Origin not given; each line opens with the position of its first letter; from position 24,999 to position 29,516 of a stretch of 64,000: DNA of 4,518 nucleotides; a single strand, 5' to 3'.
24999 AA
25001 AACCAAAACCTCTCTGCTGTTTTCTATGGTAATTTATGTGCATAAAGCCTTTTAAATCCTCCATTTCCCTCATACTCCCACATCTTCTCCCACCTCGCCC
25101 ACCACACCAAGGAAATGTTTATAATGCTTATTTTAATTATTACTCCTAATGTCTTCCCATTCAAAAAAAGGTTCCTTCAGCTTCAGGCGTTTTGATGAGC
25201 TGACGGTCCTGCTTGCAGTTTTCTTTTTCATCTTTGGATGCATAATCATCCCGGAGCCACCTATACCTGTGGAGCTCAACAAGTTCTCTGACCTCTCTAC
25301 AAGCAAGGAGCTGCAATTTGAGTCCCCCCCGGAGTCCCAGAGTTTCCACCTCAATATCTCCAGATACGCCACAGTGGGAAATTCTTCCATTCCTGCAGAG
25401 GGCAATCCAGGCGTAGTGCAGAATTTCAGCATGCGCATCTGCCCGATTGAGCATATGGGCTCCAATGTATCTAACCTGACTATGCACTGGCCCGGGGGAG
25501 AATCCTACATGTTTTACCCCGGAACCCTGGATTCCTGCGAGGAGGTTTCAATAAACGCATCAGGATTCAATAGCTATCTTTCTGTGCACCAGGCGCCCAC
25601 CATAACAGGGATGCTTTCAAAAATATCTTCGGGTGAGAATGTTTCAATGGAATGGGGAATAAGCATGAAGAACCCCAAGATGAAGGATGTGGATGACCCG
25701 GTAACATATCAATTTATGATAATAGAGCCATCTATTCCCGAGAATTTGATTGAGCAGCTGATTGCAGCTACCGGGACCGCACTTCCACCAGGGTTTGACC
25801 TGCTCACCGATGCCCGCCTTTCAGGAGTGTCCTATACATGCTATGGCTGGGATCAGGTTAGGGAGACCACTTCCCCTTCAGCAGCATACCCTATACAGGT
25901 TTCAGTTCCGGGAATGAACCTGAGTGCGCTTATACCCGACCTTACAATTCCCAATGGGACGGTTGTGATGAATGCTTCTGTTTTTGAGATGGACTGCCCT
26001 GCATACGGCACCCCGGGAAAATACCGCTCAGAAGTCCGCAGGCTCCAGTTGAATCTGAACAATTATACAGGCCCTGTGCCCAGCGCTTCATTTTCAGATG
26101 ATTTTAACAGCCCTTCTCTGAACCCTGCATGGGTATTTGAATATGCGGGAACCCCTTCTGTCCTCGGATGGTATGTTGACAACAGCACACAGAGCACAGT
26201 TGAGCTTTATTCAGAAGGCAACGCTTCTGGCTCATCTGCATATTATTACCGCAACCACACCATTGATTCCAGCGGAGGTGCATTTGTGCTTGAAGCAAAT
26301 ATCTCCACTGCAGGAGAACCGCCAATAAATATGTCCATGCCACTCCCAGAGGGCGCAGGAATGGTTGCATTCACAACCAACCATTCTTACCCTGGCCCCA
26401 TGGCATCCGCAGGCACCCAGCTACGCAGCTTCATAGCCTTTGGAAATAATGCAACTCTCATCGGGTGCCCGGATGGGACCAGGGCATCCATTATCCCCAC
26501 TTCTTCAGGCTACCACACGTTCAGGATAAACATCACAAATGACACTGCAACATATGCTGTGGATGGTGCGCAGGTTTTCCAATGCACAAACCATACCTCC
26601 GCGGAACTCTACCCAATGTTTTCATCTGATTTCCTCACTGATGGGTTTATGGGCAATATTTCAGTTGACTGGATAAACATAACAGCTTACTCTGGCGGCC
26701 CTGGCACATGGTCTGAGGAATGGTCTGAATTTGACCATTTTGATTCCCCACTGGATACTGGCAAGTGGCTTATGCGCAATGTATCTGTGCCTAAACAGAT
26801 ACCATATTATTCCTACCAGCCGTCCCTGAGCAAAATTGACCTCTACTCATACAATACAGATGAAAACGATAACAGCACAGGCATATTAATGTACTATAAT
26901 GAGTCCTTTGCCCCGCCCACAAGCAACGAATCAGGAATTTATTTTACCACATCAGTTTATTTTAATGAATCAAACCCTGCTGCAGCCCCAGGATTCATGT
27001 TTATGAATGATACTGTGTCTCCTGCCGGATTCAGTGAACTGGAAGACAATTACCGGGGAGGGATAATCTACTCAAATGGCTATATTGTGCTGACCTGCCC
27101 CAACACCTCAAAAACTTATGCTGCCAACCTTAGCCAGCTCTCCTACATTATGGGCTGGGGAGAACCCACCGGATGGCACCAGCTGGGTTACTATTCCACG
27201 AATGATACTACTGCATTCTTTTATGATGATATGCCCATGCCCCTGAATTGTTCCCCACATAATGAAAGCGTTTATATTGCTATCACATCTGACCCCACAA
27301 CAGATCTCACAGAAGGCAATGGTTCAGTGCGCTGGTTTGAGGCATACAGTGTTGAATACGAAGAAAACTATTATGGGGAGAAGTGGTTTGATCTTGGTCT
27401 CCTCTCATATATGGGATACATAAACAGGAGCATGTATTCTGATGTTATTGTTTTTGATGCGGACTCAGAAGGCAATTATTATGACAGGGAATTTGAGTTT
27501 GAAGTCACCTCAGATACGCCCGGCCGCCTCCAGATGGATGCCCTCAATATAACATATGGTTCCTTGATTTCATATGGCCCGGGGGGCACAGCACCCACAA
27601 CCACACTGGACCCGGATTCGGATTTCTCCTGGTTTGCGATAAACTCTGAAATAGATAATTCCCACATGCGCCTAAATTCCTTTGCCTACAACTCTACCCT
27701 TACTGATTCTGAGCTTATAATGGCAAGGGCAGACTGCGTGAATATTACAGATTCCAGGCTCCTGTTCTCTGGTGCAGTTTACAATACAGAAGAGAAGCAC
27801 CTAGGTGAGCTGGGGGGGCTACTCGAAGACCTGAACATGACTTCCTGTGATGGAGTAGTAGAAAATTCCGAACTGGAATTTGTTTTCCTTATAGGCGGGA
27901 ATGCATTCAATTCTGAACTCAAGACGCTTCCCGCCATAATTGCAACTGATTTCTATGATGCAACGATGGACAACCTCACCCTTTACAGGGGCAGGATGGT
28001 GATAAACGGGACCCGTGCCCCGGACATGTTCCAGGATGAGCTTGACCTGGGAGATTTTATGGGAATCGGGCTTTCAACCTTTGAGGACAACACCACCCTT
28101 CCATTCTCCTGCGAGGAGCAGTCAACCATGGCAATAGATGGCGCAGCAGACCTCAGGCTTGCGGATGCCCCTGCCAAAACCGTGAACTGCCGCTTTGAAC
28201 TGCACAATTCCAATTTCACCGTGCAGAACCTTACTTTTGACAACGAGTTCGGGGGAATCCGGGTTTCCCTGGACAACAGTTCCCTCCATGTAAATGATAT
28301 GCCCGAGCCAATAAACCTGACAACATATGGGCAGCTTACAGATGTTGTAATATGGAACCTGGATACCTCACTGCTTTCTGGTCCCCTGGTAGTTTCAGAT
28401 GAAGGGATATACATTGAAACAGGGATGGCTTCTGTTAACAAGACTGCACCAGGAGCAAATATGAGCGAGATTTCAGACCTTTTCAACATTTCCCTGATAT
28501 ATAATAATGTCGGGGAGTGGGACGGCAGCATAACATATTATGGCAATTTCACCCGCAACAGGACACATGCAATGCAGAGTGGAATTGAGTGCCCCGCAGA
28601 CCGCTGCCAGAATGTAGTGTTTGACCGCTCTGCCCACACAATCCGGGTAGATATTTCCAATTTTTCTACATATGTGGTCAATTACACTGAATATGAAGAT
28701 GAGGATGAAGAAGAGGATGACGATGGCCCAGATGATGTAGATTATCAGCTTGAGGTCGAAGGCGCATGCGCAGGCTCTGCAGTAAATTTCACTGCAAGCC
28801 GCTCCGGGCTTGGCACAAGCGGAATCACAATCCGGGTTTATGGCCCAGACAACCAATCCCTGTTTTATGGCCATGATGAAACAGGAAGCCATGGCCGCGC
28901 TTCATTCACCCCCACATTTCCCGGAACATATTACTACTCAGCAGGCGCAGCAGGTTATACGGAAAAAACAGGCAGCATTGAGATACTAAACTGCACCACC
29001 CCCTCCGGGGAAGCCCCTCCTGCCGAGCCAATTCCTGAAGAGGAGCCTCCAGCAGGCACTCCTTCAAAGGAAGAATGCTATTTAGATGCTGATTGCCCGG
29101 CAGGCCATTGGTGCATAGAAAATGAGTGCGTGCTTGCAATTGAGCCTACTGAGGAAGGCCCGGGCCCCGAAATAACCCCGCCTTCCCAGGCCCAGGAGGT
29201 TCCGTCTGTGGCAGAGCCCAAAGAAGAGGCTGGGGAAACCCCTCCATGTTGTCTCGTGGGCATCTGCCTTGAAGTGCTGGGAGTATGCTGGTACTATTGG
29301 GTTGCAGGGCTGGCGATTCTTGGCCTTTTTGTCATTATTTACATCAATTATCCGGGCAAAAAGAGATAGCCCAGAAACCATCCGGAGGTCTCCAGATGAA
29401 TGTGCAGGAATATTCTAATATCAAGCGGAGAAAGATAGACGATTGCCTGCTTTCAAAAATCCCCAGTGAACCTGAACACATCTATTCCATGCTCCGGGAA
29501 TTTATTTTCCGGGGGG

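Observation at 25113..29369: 1406-aa heavily N-glycosylatable surface protein with Pro/Glu/Thr stalk and C-terminal TM-KKR anchor behind a strong leaderless promoter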

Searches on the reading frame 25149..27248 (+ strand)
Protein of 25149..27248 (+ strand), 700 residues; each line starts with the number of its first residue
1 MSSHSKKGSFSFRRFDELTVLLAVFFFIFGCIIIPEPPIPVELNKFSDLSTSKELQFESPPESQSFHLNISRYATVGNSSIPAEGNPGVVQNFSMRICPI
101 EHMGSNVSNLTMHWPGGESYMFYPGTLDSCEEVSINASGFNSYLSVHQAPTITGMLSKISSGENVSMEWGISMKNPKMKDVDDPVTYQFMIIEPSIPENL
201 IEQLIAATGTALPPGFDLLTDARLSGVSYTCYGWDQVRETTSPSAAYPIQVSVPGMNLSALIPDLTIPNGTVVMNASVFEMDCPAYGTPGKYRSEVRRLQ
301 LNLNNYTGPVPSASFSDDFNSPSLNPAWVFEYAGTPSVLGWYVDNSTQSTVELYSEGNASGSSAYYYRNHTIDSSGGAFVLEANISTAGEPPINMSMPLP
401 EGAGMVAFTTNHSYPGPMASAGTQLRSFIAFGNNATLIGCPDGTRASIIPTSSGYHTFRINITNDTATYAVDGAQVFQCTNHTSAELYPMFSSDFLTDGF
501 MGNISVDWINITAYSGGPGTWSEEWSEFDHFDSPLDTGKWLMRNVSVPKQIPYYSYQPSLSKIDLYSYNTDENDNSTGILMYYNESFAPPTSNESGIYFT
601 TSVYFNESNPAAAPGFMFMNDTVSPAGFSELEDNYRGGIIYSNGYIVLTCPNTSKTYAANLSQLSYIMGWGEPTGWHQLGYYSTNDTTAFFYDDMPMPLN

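Call 37: predict_structure(alignment_id=A3)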
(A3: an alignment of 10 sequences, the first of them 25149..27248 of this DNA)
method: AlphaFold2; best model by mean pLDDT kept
length: 700 residues; sequences in the alignment: 10
mean_pLDDT: 49.9   pTM: 0.31
mean pLDDT of the five models: 49.9, 48.4, 46.6, 42.3, 38.5
residues with pLDDT >= 90: 0; 70-90: 99; 50-70: 214; < 50: 387
segments of 3 or more residues with pLDDT < 50: 1-50, 58-61, 63-88, 102-104, 144-196, 203-222, 229-238, 247-255, 260-265, 269-273, 276-278, 284-362, 365-377, 413-420, 495-509, 513-551, 554-562, 568-578, 653-658, 663-671, 698-700
pLDDT, mean of each block of 10 residues (from residue 1): 24 34 38 30 43 54 44 33 47 65 58 62 74 68 45 32 26 25 33 46 46 36 51 47 51 46 47 50 42 43 38 36 30 37 38 40 46 47 62 59 65 48 70 73 69 65 72 71 60 45 42 38 23 34 42 44 50 45 56 60 66 74 64 77 74 50 46 67 69 57
secondary structure, 60 per line:
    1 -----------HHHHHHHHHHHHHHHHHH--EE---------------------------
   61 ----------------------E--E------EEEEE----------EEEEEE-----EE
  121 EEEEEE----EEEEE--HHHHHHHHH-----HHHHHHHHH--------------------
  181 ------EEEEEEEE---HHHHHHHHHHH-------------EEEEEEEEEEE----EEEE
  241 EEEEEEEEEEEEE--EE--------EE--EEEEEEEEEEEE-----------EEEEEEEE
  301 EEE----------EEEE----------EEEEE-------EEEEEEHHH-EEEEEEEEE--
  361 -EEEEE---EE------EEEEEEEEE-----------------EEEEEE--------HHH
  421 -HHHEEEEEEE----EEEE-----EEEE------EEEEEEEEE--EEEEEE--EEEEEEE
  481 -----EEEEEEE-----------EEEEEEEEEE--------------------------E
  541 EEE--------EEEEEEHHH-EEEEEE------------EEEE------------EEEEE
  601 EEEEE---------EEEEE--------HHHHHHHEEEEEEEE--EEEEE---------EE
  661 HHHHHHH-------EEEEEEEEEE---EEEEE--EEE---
elements in order (helices of 4 or more, strands of 3 or more residues): H12-29 E93-97 E108-113 E119-126 E131-135 H138-146 H152-160 E187-194 H198-208 E222-232 E237-253 E270-281 E293-303 E314-317 E328-332 E340-345 E350-358 E362-366 E378-386 E404-409 E425-431 E436-439 E445-448 E455-463 E466-471 E474-480 E486-492 E504-513 E540-543 E552-557 E562-567 E580-583 E596-605 E615-619 H628-634 E635-642 E645-649 H661-667 E675-684 E688-692 E695-697

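Call 44: fold_search(model_id=the predicted structure, library=pdb)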
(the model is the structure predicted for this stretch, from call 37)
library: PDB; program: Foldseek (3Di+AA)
matches with E <= 10: 1499; with E <= 0.001: 337
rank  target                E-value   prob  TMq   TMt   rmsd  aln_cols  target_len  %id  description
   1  4jqt_A                1.4e-06  1.00  0.17  0.26  19.0       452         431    8  Crystal structure of a putative glycosyl hydrolase (BT3469) from Bacteroides thetaiotaomicron VPI-5482 at 2.49 A resol (released 2013-04-17)
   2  5xau_D                1.7e-06  0.99  0.14  0.16  19.7       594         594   11  Crystal structure of integrin binding fragment of laminin-511 (released 2017-09-20)
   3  2a6y                  2.5e-06  1.00  0.19  0.51   5.9       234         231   13  Crystal structure of Emp47p carbohydrate recognition domain (CRD), tetragonal crystal form (released 2006-01-31)
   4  2a6z                  3.4e-06  1.00  0.19  0.52   6.2       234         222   12  Crystal structure of Emp47p carbohydrate recognition domain (CRD), monoclinic crystal form 1 (released 2006-01-31)
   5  9qc8_A                4.0e-06  1.00  0.14  0.09  15.5       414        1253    9  BoNT-NTNH-HA70 complex from Clostridium botulinum Serotype B1 (released 2025-09-10)
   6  9qcm_A                4.0e-06  1.00  0.15  0.09  17.3       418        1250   12  Botulinum neurotoxin type B1, 14-subunit, Large Progenitor Toxin Complex (L-PTC) (released 2025-09-10)
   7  3zr5_A                4.9e-06  1.00  0.17  0.18  18.7       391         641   10  STRUCTURE OF GALACTOCEREBROSIDASE FROM MOUSE (released 2011-09-28)
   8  2jd4_A                5.2e-06  1.00  0.12  0.20  18.0       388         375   10  Mouse laminin alpha1 chain, domains LG4-5 (released 2007-02-27)
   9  5vmr_B                5.2e-06  1.00  0.15  0.22  17.7       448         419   12  Receptor binding domain of BoNT/B in complex with mini-protein binder Bot.2110.4 (released 2017-09-20)
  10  3dgt                  5.7e-06  1.00  0.17  0.39   9.0       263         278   15  The 1.5 A crystal structure of endo-1,3-beta-glucanase from Streptomyces sioyaensis (released 2008-09-02)
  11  8axi_A                7.1e-06  1.00  0.16  0.20  18.7       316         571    8  Sialidases and Fucosidases of Akkermansia muciniphila are key for rapid growth on colonic mucin and nutrient sharing a (released 2023-03-01)
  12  3qcw_A                9.6e-06  0.92  0.13  0.10  27.1       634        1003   11  Structure of neurexin 1 alpha (domains LNS1-LNS6), no splice inserts (released 2011-06-15)
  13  9qc8_B                1.0e-05  1.00  0.16  0.11  15.0       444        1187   11  BoNT-NTNH-HA70 complex from Clostridium botulinum Serotype B1 (released 2025-09-10)
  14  3rsj_B                1.0e-05  1.00  0.15  0.23  15.6       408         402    8  Structure of HCRF in complex with Ganglioside GD1a (released 2011-08-17)
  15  5vid_A                1.0e-05  1.00  0.14  0.22  16.4       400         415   10  Receptor binding domain of BoNT/B in complex with mini-protein binder Bot.0671.2 (released 2017-09-20)
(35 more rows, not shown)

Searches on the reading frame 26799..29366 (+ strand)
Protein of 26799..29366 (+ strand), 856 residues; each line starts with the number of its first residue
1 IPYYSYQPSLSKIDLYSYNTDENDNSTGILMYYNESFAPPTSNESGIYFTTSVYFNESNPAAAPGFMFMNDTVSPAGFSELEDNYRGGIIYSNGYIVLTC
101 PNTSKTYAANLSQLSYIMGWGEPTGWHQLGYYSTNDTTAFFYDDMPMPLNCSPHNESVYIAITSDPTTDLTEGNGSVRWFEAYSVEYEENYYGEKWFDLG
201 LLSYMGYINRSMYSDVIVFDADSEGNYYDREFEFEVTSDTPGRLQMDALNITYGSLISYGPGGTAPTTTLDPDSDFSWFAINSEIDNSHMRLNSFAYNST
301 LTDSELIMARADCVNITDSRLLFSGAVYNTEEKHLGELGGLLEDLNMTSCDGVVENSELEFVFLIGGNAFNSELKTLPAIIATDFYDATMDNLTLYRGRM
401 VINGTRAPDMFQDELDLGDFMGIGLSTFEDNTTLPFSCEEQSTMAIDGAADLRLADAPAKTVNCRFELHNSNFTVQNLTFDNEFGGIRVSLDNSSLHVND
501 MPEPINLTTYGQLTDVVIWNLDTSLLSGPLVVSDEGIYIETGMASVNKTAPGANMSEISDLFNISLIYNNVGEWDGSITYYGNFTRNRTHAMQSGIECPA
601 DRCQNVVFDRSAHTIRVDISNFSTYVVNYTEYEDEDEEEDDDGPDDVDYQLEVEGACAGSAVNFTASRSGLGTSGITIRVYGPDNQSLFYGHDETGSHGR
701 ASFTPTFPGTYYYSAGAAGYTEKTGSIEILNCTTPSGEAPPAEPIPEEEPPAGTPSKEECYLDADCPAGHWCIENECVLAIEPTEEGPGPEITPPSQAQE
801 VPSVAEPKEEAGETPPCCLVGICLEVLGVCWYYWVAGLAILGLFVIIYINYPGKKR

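Call 38: predict_structure(alignment_id=A4)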
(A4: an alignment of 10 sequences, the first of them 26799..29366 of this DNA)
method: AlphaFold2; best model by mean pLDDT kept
length: 856 residues; sequences in the alignment: 10
mean_pLDDT: 63.3   pTM: 0.37
mean pLDDT of the five models: 63.3, 60.7, 60.1, 58.8, 58.3
residues with pLDDT >= 90: 39; 70-90: 355; 50-70: 197; < 50: 265
segments of 3 or more residues with pLDDT < 50: 8-10, 105-107, 114-120, 187-284, 291-295, 322-350, 360-367, 373-382, 422-434, 635-645, 733-759, 781-816, 852-856
pLDDT, mean of each block of 10 residues (from residue 1): 56 66 58 78 67 78 83 74 82 79 56 48 72 71 58 82 70 69 51 35 34 37 36 41 35 31 30 38 49 51 57 64 46 37 38 58 48 44 55 66 58 62 38 57 75 64 81 81 82 86 88 86 84 84 81 71 88 84 87 87 83 86 84 49 54 87 87 88 80 86 87 83 88 46 37 37 62 56 34 33 30 44 65 80 76 41
secondary structure, 60 per line:
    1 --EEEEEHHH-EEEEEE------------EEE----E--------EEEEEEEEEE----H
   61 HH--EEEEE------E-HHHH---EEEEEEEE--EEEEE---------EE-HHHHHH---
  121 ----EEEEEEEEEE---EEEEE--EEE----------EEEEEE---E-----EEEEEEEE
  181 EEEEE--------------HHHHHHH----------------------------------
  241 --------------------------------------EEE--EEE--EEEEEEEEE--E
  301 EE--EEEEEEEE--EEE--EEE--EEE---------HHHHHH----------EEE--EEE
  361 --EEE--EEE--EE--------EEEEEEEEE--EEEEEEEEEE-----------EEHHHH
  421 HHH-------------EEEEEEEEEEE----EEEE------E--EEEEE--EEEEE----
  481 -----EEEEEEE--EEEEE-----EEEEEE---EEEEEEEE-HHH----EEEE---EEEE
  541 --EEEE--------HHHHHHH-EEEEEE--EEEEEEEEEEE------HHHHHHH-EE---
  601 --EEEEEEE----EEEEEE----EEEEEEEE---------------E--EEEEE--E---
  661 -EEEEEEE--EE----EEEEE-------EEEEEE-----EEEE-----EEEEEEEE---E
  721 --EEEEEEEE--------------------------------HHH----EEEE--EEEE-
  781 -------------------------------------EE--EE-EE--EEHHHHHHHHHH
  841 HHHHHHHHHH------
elements in order (helices of 4 or more, strands of 3 or more residues): E3-7 E12-17 E30-32 E46-55 E65-69 H78-81 E85-92 E95-99 H112-117 E125-134 E138-142 E145-147 E158-163 E173-185 H200-206 E279-281 E284-286 E289-297 E300-302 E305-312 E315-317 E320-322 E325-327 H337-342 E353-355 E358-360 E363-365 E368-370 E383-391 E394-403 H417-423 E437-447 E452-455 E465-469 E472-476 E486-492 E495-499 E505-510 E514-521 E530-533 E537-540 E543-546 H555-561 E563-568 E571-581 H588-594 E603-609 E614-619 E624-631 E650-654 E662-668 E677-681 E689-694 E700-703 E709-716 E723-730 E770-773 E776-779 H831-850

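Call 41: fold_search(model_id=the predicted structure, library=pdb)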
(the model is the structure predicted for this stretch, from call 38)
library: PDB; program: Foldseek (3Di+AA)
matches with E <= 10: 1784; with E <= 0.001: 1
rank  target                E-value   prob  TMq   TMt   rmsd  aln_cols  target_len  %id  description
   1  5zqi                  2.7e-04  1.00  0.15  0.51   5.5       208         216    8  Alginate lyase AlgAT5 from Polysaccharide Lyase family 7 (released 2019-04-24)
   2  3d6e_A                1.0e-03  1.00  0.14  0.55   5.4       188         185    9  Crystal structure of the engineered 1,3-1,4-beta-glucanase protein from Bacillus licheniformis (released 2009-05-19)
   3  7nde                  1.3e-03  1.00  0.16  0.50   5.2       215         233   11  Trichoderma parareesei PL7A beta-glucuronan lyase (released 2022-03-02)
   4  8ew1_B                1.8e-03  1.00  0.12  0.33   9.1       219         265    9  Structure of Bacple_01703-E145L (released 2023-05-10)
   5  1uai                  2.5e-03  1.00  0.13  0.44   9.7       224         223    8  Crystal Structure of the Alginate Lyase from Corynebacterium sp. (released 2004-07-27)
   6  8ew1_C                2.5e-03  1.00  0.12  0.34   9.1       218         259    9  Structure of Bacple_01703-E145L (released 2023-05-10)
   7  3wg4_A                2.6e-03  0.99  0.11  0.42   9.1       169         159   14  Crystal structure of Agrocybe cylindracea galectin mutant (N46A) with blood type A antigen tetraose (released 2013-11-27)
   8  8axs_B                2.7e-03  1.00  0.13  0.19   8.3       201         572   10  Sialidases and Fucosidases of Akkermansia muciniphila are key for rapid growth on colonic mucin and nutrient sharing a (released 2023-03-01)
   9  3d6e_B                2.9e-03  1.00  0.14  0.50   5.4       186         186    8  Crystal structure of the engineered 1,3-1,4-beta-glucanase protein from Bacillus licheniformis (released 2009-05-19)
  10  8ew1_A                2.9e-03  1.00  0.12  0.33   7.5       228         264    7  Structure of Bacple_01703-E145L (released 2023-05-10)
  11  9mhk_A                3.0e-03  1.00  0.08  0.27  19.6       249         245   11  The structure of Zcp triple mutant H29A, H31A, H142A (released 2025-12-17)
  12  8ep4_C                3.0e-03  1.00  0.12  0.32   9.4       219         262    8  Structure of Bacple_01703 (released 2022-11-09)
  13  8ep4_A                3.1e-03  1.00  0.11  0.31   9.5       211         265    8  Structure of Bacple_01703 (released 2022-11-09)
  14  9mhi_A                3.3e-03  0.99  0.08  0.25  18.1       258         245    9  The structure of SeMet substituted Zcp (released 2025-12-17)
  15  2zgm_A                3.5e-03  1.00  0.12  0.46   8.0       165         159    8  Crystal structure of recombinant Agrocybe aegerita lectin,rAAL, complex with lactose (released 2009-01-20)
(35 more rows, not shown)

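Call 81: fold_search(model_id=the predicted structure, library=viral)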
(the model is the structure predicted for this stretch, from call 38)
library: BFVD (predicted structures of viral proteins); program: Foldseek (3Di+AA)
matches with E <= 10: 1205; with E <= 0.001: 18
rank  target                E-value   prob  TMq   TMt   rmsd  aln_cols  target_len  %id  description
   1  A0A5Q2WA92            5.2e-07  0.91  0.11  0.07  30.7      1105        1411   11  (no name in the UniProt tables at hand)
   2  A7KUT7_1              7.3e-07  0.99  0.12  0.10  51.6      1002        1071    9  (no name in the UniProt tables at hand)
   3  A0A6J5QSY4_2          1.8e-06  0.95  0.12  0.09  37.9      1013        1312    9  Carbohydrate-binding, CenC-like [uncultured Caudovirales phage]
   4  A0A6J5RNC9            1.8e-05  0.72  0.09  0.08  32.0       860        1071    9  Uncharacterized protein [uncultured Caudovirales phage]
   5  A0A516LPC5            2.0e-05  1.00  0.14  0.42   7.0       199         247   14  (no name in the UniProt tables at hand)
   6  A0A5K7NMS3            3.1e-05  0.80  0.12  0.13  25.3       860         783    8  (no name in the UniProt tables at hand)
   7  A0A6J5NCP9            8.8e-05  0.80  0.13  0.13  19.8       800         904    8  Uncharacterized protein [uncultured Caudovirales phage]
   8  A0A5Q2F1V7            1.6e-04  1.00  0.14  0.29  13.8       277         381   10  Uncharacterized protein [Serratia phage JS26]
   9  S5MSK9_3              1.6e-04  0.51  0.10  0.08  35.5       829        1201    8  Tail fiber protein [Bacillus phage JL]
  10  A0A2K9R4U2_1          1.8e-04  1.00  0.14  0.15  14.7       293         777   14  (no name in the UniProt tables at hand)
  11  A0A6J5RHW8            2.1e-04  0.09  0.05  0.04  34.9       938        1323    9  Uncharacterized protein [uncultured Caudovirales phage]
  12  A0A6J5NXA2            3.2e-04  1.00  0.14  0.47   5.5       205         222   10  Uncharacterized protein [uncultured Caudovirales phage]
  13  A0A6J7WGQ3            3.7e-04  1.00  0.14  0.21  17.1       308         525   11  Concanavalin A-like lectin/glucanases superfamily [uncultured Caudovirales phage]
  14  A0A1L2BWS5            5.7e-04  1.00  0.14  0.47   5.4       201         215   10  ConA-like lectin/glucanase [Nodularia phage vB_NpeS-2AV2]
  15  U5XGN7                5.7e-04  0.97  0.08  0.13  25.3       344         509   12  (no name in the UniProt tables at hand)
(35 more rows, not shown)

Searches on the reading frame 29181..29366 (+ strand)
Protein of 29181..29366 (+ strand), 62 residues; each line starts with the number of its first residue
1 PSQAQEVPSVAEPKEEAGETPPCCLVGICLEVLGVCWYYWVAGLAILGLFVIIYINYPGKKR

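Call 19: search_protein_families(library=ncbifam, proteins=[window:29181-29366:+], max_evalue=10)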
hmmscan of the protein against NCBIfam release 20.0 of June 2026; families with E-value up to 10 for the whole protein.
seq(62 aa): 0 families
